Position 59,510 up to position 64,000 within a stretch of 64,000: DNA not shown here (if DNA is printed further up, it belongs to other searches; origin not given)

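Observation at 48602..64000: Compact, rearranged glycopeptidolipid-type NRPS locus: two Mps2-like synthetases flanking gap, a TB8.4-like protein, a methyltransferase and an mbtH remnant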

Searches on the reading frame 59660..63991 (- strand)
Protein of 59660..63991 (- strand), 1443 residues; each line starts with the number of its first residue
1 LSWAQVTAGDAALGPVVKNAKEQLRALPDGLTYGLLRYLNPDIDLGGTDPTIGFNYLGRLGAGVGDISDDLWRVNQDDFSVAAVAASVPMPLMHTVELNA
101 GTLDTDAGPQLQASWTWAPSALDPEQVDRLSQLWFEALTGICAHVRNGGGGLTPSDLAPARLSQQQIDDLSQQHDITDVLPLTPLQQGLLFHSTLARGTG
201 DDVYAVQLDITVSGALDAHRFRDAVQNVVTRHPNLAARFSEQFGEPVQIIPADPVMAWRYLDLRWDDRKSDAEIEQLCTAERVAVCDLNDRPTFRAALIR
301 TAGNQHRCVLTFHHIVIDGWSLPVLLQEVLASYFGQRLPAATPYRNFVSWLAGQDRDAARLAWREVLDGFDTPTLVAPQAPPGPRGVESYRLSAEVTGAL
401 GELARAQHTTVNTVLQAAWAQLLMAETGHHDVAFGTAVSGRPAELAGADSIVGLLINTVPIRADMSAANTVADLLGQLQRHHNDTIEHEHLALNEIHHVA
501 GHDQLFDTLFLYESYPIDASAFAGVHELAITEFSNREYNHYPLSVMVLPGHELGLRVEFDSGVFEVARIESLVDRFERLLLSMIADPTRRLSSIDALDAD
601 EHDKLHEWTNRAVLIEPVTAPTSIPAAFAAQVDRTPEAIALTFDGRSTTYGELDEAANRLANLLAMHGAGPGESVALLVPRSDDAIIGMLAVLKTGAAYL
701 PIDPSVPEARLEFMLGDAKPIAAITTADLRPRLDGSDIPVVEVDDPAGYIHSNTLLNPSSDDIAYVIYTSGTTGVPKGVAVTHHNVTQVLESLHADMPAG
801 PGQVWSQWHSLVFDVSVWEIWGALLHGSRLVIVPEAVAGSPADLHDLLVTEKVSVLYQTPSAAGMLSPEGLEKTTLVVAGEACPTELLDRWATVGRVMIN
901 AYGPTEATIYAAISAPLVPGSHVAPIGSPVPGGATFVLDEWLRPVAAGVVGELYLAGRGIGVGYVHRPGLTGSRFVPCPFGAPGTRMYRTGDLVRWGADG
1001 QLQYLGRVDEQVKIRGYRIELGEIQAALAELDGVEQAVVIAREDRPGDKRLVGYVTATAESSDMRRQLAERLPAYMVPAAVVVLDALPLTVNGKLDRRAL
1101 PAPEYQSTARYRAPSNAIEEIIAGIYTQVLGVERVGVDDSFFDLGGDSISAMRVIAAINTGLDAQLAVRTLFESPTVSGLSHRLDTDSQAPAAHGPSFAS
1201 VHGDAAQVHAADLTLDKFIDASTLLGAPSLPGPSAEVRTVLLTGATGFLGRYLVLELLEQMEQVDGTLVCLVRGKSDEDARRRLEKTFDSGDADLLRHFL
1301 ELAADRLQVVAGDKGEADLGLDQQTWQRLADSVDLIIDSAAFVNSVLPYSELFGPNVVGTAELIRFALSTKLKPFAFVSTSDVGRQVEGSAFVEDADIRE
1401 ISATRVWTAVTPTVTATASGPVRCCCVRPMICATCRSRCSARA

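Call 5: search_protein_families(library=pfam, proteins=[window:59660-63991:-], max_evalue=0.01)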
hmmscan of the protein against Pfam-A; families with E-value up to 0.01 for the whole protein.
window:59660-63991:- (1443 aa): 8 families
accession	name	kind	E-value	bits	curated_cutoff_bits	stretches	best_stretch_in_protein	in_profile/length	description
PF00668.25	Condensation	-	4.1e-80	270.1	30.6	1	178-605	3-455/456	Condensation domain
PF00501.34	AMP-binding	-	7.5e-76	255.8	29.9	1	628-964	1-383/384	AMP-binding enzyme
PF07993.18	NAD_binding_4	-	2.4e-42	145.3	20.1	1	1242-1395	1-151/258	Male sterility protein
PF00550.31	PP-binding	-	1.9e-14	54.1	20.8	1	1122-1184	3-67/67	Phosphopantetheine attachment site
PF13193.12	AMP-binding_C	-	7.4e-12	46.5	24.5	1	1023-1094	1-76/76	AMP-binding enzyme C-terminal domain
PF01370.27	Epimerase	-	2.3e-06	27.7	20.9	1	1240-1383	1-118/240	NAD dependent epimerase/dehydratase family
PF01073.25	3Beta_HSD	-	6.6e-05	22.5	22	0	1242-1393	2-130/280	3-beta hydroxysteroid dehydrogenase/isomerase family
PF16911.10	PapA_C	-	0.0008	19.3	30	1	385-441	5-65/203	Phthiocerol/phthiodiolone dimycocerosyl transferase C-terminus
